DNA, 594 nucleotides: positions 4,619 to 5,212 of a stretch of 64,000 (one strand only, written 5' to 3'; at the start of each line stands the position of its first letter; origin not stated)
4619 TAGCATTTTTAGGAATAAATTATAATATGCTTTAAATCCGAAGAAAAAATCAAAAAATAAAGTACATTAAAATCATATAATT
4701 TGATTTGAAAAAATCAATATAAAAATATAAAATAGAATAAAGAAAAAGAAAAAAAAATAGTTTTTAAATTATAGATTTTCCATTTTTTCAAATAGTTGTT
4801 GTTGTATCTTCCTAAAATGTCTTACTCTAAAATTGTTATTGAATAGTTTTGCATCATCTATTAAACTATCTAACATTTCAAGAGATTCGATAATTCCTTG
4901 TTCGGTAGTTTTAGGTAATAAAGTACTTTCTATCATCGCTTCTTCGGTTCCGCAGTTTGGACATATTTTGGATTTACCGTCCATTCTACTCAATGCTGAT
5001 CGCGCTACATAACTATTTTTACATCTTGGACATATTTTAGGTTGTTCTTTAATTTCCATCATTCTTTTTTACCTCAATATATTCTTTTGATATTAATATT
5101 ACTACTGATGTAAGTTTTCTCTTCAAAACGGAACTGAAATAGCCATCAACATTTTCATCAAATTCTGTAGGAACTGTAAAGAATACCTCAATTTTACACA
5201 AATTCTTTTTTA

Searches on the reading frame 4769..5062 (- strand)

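Call 84: search_protein_families(library=pfam, alignment_id=A6, max_evalue=0.001)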
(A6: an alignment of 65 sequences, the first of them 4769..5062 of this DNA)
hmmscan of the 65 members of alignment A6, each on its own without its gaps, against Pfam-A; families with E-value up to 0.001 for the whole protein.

A. member 1, window:4769-5062:- (97 aa): 1 family
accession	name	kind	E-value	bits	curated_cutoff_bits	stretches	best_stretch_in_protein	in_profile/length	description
PF07754.17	HVO_2753_ZBP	-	0.00082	19.6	33.2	0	10-38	18-46/46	Small zinc finger protein HVO_2753-like, Zn-binding pocket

B. families by the number of members that match (of 65 scanned): 8 families
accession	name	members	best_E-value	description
PF00136.26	DNA_pol_B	1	1.5e-33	DNA polymerase family B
PF03104.25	DNA_pol_B_exo1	1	2.9e-13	DNA polymerase family B, exonuclease domain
PF12705.13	PDDEXK_1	1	1.3e-06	PD-(D/E)XK nuclease superfamily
PF10751.14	DUF2535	1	0.00013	Protein of unknown function (DUF2535)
PF10342.15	Kre9_KNH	1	0.00028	Kre9/KNH-like N-terminal Ig-like domain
PF06449.16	YMF19_C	1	0.00051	ATP synthase YMF19, C-terminal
PF24583.1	DUF7610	1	0.00071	Domain of unknown function (DUF7610)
PF07754.17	HVO_2753_ZBP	1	0.00082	Small zinc finger protein HVO_2753-like, Zn-binding pocket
